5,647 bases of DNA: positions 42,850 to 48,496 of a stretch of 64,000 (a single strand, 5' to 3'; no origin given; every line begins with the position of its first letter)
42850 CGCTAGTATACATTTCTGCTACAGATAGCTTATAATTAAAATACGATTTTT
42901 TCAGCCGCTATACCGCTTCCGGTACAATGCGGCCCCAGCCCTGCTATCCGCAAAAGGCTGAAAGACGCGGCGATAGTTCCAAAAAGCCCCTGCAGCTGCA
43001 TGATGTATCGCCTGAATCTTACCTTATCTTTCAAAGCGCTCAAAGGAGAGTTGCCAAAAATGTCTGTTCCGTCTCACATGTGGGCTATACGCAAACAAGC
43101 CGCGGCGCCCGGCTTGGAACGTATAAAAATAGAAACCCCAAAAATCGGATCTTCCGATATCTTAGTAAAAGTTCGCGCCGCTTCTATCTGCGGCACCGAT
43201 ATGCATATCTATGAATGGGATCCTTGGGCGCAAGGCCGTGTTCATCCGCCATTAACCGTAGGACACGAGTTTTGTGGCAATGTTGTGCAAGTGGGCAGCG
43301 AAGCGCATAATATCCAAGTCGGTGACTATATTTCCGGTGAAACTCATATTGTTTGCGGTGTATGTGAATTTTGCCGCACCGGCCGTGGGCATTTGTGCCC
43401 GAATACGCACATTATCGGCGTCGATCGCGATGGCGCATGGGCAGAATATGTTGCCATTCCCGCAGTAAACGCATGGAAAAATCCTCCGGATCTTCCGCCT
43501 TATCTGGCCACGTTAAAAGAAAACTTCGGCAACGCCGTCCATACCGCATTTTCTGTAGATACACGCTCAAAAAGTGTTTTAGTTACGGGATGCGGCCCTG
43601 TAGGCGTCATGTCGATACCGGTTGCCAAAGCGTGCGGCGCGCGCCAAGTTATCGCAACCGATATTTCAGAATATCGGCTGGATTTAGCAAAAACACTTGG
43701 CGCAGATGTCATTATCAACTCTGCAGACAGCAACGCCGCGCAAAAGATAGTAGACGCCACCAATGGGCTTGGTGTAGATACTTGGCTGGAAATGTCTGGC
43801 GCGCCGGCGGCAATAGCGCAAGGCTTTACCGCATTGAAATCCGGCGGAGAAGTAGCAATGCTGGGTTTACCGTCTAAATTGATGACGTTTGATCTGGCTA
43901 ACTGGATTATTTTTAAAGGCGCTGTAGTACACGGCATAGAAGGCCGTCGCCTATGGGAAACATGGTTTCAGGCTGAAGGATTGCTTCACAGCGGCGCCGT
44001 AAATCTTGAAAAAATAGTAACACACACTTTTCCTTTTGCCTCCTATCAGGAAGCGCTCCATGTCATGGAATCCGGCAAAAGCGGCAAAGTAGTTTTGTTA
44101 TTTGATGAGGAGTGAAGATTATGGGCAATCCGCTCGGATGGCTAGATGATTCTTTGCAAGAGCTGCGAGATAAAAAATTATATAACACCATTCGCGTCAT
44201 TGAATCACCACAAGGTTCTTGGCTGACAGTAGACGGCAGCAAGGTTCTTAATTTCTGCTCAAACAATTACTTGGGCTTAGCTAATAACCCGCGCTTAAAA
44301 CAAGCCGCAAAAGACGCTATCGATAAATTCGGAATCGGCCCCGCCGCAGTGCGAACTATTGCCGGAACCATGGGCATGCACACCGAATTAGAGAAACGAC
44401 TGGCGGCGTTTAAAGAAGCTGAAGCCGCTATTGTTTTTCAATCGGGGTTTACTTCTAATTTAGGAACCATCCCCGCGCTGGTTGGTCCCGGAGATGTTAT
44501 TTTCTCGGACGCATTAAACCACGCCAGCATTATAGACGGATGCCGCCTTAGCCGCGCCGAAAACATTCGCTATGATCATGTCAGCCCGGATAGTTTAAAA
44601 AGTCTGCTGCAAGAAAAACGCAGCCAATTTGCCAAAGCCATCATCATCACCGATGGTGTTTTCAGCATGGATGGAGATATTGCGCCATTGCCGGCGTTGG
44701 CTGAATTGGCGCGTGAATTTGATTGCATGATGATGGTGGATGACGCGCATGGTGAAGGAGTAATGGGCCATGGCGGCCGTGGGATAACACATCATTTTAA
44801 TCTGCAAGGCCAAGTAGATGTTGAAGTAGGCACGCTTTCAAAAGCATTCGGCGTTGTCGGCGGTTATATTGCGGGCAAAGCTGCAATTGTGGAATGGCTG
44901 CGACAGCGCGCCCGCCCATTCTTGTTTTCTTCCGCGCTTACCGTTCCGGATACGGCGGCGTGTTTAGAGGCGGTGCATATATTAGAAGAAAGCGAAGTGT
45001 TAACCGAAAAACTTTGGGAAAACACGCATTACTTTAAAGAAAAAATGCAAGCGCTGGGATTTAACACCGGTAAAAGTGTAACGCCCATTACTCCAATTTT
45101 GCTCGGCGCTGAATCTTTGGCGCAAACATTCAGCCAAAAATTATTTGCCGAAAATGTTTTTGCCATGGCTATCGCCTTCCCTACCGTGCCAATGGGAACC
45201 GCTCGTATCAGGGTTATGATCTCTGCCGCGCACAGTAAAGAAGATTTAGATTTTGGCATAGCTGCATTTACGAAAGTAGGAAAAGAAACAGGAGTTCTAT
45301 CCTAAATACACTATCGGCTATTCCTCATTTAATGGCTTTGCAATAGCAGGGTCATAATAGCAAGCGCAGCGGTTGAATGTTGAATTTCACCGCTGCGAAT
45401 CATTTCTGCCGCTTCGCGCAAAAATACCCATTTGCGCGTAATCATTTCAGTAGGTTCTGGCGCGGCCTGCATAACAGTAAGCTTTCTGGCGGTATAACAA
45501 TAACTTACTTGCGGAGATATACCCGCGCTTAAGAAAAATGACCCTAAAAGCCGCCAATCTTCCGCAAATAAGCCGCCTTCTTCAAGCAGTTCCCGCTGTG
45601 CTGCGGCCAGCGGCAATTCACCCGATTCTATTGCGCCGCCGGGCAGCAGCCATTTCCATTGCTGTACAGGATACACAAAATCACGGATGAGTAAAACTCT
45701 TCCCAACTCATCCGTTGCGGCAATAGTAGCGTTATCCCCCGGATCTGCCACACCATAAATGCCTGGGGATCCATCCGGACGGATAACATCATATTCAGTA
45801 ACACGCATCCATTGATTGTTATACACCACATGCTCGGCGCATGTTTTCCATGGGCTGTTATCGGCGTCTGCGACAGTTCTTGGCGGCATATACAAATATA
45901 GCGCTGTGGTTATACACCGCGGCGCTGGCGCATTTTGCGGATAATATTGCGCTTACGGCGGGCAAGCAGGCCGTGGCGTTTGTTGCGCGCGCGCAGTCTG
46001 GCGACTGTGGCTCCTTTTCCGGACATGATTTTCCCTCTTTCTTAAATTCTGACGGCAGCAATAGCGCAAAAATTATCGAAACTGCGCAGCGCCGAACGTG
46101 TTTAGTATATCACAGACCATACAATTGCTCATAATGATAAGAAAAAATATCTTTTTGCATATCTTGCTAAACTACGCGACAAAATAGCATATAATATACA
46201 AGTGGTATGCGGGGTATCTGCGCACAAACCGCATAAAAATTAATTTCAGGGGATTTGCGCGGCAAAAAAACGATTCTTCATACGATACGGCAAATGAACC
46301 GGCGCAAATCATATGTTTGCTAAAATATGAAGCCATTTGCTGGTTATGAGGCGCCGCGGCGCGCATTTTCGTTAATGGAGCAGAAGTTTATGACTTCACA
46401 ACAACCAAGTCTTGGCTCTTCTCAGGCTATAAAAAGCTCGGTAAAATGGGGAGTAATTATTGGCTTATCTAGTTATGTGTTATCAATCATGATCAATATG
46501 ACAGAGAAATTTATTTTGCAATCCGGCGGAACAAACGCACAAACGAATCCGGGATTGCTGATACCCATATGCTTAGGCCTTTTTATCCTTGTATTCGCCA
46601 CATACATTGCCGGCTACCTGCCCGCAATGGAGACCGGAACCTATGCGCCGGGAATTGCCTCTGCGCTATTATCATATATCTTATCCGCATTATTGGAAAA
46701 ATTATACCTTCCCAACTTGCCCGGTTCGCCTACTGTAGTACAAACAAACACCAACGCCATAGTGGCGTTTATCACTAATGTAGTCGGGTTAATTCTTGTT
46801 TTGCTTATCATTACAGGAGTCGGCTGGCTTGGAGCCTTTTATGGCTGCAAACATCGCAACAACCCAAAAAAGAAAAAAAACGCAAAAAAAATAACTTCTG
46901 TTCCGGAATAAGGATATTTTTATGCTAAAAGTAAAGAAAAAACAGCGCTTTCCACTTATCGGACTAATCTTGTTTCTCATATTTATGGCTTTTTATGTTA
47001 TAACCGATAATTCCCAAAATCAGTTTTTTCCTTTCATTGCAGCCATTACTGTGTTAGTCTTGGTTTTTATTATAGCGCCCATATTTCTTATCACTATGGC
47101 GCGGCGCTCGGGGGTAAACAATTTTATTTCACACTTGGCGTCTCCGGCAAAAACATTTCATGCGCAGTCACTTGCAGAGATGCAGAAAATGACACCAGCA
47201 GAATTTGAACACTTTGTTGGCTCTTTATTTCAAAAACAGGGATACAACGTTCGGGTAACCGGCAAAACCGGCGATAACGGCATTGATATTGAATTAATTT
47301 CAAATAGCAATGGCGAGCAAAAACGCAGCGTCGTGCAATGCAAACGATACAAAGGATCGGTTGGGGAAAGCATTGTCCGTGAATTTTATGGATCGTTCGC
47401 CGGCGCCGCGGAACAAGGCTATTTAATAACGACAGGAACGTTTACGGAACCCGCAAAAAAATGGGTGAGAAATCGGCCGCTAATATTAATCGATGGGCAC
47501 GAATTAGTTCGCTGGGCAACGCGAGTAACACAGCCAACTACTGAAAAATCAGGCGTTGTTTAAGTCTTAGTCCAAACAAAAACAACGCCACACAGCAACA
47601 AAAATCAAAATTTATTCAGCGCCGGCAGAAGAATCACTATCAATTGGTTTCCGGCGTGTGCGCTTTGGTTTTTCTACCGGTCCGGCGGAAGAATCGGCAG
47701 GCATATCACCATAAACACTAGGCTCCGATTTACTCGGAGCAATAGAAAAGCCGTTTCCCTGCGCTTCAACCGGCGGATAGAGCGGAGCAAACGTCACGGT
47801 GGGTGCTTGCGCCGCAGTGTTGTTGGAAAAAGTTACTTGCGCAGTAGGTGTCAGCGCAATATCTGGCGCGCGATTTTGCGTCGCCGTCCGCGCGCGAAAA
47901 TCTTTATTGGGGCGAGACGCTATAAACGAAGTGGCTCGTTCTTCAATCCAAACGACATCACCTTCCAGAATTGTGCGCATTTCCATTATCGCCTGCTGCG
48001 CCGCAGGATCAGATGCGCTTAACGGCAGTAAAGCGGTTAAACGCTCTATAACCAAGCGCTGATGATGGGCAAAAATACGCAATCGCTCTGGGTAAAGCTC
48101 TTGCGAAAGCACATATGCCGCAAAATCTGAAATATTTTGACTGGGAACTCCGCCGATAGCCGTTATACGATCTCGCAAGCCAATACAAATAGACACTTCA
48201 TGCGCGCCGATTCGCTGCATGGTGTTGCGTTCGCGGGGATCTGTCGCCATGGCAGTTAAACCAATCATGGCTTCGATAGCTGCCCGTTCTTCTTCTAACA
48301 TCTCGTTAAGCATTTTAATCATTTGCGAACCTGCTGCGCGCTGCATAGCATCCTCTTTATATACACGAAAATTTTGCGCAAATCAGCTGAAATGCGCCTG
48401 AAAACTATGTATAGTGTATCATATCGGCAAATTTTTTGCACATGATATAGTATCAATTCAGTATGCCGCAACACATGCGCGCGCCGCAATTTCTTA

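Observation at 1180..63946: Nine copies of a ~137-bp TIR-bounded, hairpin-rich element confined to intergenic DNA (family A)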

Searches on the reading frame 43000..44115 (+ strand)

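Call 69: search_protein_families(library=pfam, proteins=[window:43000-44115:+], max_evalue=0.00001)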
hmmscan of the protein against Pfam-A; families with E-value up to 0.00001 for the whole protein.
window:43000-44115:+ (371 aa): 4 families
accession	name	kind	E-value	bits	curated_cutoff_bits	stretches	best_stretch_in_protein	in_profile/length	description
PF00107.32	ADH_zinc_N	-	7.8e-28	97.4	31.8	1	200-328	1-126/129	Zinc-binding dehydrogenase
PF08240.17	ADH_N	-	1.9e-26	92.8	23.5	1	51-162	2-103/104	Alcohol dehydrogenase GroES-like domain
PF16912.11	Glu_dehyd_C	-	1.9e-08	34.5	34.9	1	181-355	22-200/211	Glucose dehydrogenase C-terminus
PF13602.12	ADH_zinc_N_2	-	2.1e-07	32.4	27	1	233-366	1-134/134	Zinc-binding dehydrogenase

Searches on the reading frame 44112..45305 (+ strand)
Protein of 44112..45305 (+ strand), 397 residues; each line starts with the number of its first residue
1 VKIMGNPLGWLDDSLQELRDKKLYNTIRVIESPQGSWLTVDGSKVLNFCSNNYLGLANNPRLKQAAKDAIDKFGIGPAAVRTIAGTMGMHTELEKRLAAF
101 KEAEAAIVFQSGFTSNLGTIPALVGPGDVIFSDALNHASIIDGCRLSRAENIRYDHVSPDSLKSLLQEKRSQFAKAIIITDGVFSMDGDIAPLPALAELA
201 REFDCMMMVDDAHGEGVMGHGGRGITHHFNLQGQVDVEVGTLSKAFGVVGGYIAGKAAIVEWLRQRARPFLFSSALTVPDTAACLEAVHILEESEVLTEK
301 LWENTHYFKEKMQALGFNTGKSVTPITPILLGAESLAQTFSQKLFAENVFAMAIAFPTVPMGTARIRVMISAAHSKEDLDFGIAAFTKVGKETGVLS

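Call 69: search_protein_families(library=pfam, proteins=[window:44112-45305:+], max_evalue=0.00001)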
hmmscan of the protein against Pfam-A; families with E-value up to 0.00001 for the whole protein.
window:44112-45305:+ (397 aa): 1 family
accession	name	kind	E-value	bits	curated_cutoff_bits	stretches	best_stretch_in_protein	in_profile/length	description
PF00155.27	Aminotran_1_2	-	1.6e-63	215.5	19.7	1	44-383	2-358/361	Aminotransferase class I and II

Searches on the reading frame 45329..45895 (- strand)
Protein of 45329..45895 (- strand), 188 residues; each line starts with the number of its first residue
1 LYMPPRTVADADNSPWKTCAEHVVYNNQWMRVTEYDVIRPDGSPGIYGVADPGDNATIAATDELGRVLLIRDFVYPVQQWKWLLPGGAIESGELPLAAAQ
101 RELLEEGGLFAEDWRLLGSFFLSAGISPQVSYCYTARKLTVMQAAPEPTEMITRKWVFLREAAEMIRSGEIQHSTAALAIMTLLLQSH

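Call 69: search_protein_families(library=pfam, proteins=[window:45329-45895:-], max_evalue=0.00001)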
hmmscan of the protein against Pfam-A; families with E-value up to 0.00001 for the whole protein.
window:45329-45895:- (188 aa): 1 family
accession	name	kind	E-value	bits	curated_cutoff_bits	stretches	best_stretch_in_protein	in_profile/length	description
PF00293.34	NUDIX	-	6.1e-17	62.3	21.1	1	54-163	4-120/134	NUDIX domain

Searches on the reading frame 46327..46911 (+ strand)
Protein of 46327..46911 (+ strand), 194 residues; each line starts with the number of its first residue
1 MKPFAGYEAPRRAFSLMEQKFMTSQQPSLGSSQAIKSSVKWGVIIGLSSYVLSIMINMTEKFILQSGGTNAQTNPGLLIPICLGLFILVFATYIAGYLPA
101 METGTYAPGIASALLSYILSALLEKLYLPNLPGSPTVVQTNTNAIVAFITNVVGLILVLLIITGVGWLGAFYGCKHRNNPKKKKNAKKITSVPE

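Call 69: search_protein_families(library=pfam, proteins=[window:46327-46911:+], max_evalue=0.00001)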
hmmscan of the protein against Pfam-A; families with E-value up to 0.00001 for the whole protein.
window:46327-46911:+ (194 aa): 0 families

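Call 70: search_protein_families(library=pfam, proteins=[window:46327-46911:+], max_evalue=0.1)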
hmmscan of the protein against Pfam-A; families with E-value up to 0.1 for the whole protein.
window:46327-46911:+ (194 aa): 4 families
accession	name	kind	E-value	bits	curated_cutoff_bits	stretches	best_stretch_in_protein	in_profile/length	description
PF18895.5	T4SS_pilin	-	0.00065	20.2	26.6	1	138-188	5-49/71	Type IV secretion system pilin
PF04277.18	OAD_gamma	-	0.007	17.5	27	0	142-188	5-51/76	Oxaloacetate decarboxylase, gamma chain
PF04956.18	TrbC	-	0.088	13.5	27.9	0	133-168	34-69/98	TrbC/VIRB2 pilin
PF13787.11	HXXEE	-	0.096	13.9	25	0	78-120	66-110/114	Protein of unknown function with HXXEE motif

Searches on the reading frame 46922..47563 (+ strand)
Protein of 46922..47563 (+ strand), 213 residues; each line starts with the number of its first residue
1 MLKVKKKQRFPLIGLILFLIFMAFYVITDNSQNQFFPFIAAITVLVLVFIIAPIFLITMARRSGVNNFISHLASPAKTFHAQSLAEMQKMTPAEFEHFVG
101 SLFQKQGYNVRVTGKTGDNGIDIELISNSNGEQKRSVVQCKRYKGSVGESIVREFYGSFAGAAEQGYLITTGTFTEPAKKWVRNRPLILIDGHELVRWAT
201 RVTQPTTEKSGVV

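Call 69: search_protein_families(library=pfam, proteins=[window:46922-47563:+], max_evalue=0.00001)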
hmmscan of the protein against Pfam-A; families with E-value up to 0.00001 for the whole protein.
window:46922-47563:+ (213 aa): 2 families
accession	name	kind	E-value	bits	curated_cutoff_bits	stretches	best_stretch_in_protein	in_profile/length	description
PF04471.18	Mrr_cat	-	3.6e-34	117.8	21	1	88-198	2-114/115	Restriction endonuclease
PF22722.2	NA-iREase1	-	5.1e-14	52.6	27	1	95-196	1-105/106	NACHT-associated inactive Restriction Endonuclease 1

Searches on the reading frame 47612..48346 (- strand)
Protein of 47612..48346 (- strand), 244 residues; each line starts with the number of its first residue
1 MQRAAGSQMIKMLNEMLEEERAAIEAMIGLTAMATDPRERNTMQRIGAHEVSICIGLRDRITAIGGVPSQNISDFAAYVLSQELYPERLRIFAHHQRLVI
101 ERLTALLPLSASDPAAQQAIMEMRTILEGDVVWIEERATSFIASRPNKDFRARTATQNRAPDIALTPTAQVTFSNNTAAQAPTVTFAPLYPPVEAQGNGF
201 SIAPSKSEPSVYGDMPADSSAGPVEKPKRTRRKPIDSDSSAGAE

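Call 36: search_protein_families(library=pfam, proteins=[window:47612-48346:-])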
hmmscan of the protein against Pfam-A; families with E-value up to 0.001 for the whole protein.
window:47612-48346:- (244 aa): 1 family
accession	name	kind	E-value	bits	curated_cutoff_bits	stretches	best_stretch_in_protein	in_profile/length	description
PF19825.5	DUF6306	-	5e-10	40.1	23.7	1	9-111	3-105/129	Domain of unknown function (DUF6306)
